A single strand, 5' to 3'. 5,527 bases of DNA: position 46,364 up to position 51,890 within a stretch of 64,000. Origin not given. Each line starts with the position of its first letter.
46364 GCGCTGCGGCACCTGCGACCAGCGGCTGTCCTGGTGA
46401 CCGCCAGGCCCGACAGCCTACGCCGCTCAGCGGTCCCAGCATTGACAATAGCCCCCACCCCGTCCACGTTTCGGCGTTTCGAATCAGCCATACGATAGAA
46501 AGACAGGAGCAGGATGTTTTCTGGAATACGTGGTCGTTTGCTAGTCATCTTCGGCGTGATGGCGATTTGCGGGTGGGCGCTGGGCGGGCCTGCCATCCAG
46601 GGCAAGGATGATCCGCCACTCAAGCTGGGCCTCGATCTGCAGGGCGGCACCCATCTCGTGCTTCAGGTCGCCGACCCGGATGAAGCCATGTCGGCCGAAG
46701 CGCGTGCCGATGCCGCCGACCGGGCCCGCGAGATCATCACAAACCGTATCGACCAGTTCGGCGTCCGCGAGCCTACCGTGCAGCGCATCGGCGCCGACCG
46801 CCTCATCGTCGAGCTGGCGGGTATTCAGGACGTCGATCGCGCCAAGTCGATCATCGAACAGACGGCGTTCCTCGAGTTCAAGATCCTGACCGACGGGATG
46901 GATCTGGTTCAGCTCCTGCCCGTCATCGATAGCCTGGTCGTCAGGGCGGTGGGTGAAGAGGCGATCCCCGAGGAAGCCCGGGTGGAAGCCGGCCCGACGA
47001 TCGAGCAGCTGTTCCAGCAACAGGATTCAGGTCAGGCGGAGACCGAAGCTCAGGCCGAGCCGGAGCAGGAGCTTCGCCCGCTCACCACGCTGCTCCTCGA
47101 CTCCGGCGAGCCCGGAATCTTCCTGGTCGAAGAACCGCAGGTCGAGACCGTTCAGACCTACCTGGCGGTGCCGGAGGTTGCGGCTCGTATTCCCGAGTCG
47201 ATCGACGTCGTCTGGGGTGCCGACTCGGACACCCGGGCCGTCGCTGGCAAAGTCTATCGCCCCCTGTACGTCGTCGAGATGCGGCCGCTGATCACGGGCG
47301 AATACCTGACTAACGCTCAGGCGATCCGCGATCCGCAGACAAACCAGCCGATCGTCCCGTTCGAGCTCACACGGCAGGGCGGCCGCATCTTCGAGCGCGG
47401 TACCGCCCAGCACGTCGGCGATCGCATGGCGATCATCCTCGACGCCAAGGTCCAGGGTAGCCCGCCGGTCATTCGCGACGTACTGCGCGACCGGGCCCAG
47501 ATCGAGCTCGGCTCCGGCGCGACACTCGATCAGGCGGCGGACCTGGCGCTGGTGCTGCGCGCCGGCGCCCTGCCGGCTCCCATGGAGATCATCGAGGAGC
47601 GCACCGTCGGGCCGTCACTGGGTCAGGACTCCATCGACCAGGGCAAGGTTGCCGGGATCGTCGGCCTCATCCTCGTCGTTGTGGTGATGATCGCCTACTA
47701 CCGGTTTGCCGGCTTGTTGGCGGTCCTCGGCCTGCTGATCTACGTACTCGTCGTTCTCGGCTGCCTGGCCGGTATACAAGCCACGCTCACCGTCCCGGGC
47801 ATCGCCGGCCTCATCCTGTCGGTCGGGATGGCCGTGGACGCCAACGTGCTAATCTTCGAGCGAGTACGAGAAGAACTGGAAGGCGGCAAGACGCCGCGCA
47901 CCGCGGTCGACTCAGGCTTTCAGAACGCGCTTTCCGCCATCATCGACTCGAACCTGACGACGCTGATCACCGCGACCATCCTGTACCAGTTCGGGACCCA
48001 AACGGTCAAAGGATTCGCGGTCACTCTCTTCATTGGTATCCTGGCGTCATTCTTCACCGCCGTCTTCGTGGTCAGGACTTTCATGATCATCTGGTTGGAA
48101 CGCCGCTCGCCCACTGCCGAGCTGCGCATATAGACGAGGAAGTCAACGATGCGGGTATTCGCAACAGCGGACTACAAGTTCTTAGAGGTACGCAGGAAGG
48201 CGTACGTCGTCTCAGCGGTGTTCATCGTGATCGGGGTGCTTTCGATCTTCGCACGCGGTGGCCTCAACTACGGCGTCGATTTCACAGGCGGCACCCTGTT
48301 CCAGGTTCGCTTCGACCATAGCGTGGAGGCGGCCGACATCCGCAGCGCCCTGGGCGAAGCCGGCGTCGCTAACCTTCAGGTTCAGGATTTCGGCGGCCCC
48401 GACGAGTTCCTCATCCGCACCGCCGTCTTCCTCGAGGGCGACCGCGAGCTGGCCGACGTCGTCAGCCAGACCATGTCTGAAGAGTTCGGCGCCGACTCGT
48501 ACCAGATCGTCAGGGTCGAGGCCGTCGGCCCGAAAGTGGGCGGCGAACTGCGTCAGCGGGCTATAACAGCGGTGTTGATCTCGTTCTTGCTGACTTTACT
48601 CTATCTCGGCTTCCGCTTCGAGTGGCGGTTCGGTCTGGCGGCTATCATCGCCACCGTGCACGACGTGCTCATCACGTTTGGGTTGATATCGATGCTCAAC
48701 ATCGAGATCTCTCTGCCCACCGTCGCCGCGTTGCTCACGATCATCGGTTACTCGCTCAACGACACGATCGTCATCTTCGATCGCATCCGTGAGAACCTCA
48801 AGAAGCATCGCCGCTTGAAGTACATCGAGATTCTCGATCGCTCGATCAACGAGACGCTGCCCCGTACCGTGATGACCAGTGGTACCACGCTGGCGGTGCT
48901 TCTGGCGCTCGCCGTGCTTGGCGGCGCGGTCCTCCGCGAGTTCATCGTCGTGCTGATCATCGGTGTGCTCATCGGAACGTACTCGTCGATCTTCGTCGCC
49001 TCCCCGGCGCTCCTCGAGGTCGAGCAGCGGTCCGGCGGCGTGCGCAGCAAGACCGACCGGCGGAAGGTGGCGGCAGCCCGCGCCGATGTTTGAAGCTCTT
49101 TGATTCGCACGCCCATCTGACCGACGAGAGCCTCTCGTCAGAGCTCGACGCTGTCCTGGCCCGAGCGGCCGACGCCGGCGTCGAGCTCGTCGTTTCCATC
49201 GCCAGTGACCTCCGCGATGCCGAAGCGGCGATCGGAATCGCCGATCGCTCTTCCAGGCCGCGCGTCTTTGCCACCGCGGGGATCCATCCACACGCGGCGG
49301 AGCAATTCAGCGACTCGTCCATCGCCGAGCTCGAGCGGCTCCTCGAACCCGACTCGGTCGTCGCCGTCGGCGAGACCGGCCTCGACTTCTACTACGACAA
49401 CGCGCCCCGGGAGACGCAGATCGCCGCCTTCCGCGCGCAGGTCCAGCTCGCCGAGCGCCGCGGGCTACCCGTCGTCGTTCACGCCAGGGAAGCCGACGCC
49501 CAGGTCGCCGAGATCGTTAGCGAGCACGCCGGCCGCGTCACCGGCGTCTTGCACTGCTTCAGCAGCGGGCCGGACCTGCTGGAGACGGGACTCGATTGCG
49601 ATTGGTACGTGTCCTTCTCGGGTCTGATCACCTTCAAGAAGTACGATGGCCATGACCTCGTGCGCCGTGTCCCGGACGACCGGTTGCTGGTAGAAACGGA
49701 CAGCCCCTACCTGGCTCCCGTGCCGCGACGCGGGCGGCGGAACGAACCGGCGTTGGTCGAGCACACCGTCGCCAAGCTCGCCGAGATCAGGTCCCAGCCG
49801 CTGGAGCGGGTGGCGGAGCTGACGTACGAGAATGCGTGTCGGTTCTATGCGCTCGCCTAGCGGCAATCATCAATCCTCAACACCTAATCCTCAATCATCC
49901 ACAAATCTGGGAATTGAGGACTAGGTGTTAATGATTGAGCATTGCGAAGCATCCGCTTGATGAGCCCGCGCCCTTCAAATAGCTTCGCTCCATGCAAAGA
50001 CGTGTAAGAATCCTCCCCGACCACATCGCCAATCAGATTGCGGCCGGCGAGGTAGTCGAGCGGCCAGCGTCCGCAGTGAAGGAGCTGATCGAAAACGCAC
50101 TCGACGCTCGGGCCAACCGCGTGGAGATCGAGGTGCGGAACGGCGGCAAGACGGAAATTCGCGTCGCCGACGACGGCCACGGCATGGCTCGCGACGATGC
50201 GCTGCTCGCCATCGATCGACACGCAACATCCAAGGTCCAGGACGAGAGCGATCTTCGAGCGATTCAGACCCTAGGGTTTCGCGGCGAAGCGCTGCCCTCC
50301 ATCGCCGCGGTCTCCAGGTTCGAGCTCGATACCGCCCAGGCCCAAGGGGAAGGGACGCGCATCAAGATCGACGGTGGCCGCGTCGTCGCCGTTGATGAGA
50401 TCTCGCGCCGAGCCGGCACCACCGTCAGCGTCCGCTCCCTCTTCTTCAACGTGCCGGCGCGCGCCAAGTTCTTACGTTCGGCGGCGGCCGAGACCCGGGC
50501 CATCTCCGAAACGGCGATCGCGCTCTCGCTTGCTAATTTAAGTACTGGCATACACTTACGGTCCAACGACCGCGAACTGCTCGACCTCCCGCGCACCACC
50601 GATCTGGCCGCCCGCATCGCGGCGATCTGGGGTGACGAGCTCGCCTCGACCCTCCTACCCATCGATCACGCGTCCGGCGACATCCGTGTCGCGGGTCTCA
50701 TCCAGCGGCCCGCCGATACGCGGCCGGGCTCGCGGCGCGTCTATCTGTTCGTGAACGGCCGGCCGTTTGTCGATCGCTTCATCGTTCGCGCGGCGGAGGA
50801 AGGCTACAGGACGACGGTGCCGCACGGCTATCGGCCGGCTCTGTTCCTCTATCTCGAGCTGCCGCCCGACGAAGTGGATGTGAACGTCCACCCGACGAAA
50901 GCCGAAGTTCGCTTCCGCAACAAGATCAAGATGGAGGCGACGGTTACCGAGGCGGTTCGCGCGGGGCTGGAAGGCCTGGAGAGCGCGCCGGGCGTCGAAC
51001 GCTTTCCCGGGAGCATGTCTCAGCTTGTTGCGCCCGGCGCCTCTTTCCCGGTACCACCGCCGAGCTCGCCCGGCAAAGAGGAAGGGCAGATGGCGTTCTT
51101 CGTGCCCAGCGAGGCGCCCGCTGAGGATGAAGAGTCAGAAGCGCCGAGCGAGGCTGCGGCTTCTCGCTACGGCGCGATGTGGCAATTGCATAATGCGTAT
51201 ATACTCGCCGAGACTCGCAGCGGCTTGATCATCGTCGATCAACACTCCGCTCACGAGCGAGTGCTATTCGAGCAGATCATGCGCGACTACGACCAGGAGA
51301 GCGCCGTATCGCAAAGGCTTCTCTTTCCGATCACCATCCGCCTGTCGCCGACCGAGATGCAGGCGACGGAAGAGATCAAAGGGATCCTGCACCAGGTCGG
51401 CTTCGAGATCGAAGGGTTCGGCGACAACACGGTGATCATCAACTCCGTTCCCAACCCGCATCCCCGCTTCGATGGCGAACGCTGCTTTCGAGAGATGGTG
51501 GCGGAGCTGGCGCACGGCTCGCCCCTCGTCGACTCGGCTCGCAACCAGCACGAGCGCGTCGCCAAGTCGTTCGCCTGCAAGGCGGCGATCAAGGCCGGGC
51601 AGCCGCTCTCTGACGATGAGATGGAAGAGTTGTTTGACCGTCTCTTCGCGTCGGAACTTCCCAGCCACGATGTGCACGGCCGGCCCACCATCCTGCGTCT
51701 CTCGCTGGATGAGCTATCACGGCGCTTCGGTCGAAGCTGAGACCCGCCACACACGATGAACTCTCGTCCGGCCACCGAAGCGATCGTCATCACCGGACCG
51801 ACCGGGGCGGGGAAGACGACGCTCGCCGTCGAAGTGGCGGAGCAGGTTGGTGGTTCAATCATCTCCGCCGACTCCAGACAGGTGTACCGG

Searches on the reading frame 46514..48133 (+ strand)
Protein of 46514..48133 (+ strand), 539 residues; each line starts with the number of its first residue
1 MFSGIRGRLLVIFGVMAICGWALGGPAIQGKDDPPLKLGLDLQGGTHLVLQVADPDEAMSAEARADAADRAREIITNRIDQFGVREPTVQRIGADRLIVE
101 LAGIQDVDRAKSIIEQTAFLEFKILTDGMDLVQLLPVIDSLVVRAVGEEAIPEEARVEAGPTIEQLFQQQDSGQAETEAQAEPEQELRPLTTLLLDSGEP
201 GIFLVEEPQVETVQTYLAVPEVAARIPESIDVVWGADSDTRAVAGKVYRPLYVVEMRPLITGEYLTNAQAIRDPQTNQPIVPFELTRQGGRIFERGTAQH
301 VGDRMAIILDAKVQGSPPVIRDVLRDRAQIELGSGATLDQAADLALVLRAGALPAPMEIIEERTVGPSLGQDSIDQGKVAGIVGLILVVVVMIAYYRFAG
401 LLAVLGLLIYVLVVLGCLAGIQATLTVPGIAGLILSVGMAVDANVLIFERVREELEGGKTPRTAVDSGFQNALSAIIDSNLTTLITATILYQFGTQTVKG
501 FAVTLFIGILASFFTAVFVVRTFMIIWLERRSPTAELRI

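Call 18: search_protein_families(library=ncbifam, proteins=[window:46514-48133:+], max_evalue=0.00001)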
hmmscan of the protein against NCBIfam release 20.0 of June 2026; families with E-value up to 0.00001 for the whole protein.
window:46514-48133:+ (539 aa): 20 families
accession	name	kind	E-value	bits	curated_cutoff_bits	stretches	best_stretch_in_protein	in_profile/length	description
NF009583.0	PRK13024.1-3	subfamily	8e-134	447.4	721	1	31-534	36-438/755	protein translocase subunit SecDF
TIGR01129.1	secD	equivalog_domain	1.4e-126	422.9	244.4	1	38-524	1-397/397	protein translocase subunit SecD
NF009585.0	PRK13024.1-5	equivalog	8.6e-122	408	1037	1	66-530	174-650/993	protein translocase subunit SecDF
NF011315.0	PRK14726.1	equivalog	6.6e-103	345.4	1249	2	252-534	251-531/855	protein translocase subunit SecDF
NF009545.0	PRK12933.1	equivalog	9.1e-77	258.9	728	2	246-530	303-595/604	protein translocase subunit SecD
TIGR00916.1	2A0604s01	subfamily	1.8e-70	237.1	148.6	1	285-517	1-231/231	SecD/SecF family protein translocase subunit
NF009581.0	PRK13024.1-1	equivalog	6.8e-70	236.1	1058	2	328-531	211-414/752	protein translocase subunit SecDF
NF009584.0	PRK13024.1-4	equivalog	3.4e-66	224.1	1171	2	337-525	222-410/759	protein translocase subunit SecDF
NF009580.0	PRK13023.1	equivalog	8.8e-61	206.1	1153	2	252-532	174-452/775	protein translocase subunit SecDF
NF009540.0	PRK12911.1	equivalog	1.8e-55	188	1878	1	301-532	838-1066/1403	bifunctional preprotein translocase subunit SecD/SecF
NF006218.0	PRK08343.1-4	subfamily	2.4e-33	115.5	383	2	260-515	118-376/392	preprotein translocase subunit SecD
TIGR00966.2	transloc_SecF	equivalog_domain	4.6e-30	105.1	160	1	346-527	95-279/279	protein translocase subunit SecF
NF009582.0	PRK13024.1-2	equivalog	5e-30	104.2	723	1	337-523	297-483/859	protein translocase subunit SecDF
NF006217.0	PRK08343.1-3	equivalog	4.5e-27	94.9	491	1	331-512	342-524/544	preprotein translocase subunit SecD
NF006216.0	PRK08343.1-2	equivalog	3.2e-26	92.2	519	1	338-514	309-488/506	preprotein translocase subunit SecD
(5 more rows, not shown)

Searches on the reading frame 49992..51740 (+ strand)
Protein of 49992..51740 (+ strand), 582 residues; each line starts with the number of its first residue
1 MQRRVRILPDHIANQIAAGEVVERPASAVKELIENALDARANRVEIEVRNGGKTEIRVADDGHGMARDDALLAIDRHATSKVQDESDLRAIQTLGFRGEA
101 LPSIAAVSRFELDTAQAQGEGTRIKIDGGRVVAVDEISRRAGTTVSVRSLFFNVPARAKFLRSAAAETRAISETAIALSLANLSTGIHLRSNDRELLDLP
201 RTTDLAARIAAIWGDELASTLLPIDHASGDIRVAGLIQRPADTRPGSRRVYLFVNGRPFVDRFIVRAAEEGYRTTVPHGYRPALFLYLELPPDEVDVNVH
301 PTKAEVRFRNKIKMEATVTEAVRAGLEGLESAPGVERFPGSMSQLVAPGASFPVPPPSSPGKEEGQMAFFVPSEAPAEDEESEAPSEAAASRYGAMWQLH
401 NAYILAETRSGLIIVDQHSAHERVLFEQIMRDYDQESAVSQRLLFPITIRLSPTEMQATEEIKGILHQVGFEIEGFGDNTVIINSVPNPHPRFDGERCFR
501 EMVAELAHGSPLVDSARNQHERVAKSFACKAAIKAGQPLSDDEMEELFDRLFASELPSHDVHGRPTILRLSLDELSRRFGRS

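Call 18: search_protein_families(library=ncbifam, proteins=[window:49992-51740:+], max_evalue=0.00001)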
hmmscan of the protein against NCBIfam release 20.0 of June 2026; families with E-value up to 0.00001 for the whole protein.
window:49992-51740:+ (582 aa): 9 families
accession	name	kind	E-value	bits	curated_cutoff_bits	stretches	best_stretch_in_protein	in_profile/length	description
TIGR00585.2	mutl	equivalog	7.3e-151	503.8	180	2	5-330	1-327/555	DNA mismatch repair endonuclease MutL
NF000953.0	PRK00095.2-4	equivalog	2.8e-144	482.3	693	1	5-582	3-611/611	DNA mismatch repair endonuclease MutL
NF000949.0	PRK00095.1-2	equivalog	2.3e-143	479.5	750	2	2-327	4-326/634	DNA mismatch repair endonuclease MutL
NF000950.0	PRK00095.1-3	equivalog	2.1e-133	446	756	2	4-328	3-327/641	DNA mismatch repair endonuclease MutL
NF000952.0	PRK00095.2-2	subfamily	3.7e-119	398.9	840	2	7-326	5-327/623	DNA mismatch repair endonuclease MutL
NF000948.0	PRK00095.1-1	equivalog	2.6e-98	330.5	701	2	5-328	3-331/625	DNA mismatch repair endonuclease MutL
NF000951.0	PRK00095.2-1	equivalog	8.7e-86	288.7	391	1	2-581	2-549/559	DNA mismatch repair endonuclease MutL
NF000954.0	PRK00095.2-5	equivalog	1.3e-82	278.1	937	1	2-325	4-327/588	DNA mismatch repair endonuclease MutL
NF050001.1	restrict_BbrUII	equivalog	5.9e-07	28.4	550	1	27-69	23-63/659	BbrUII/HgiDII family restriction enzyme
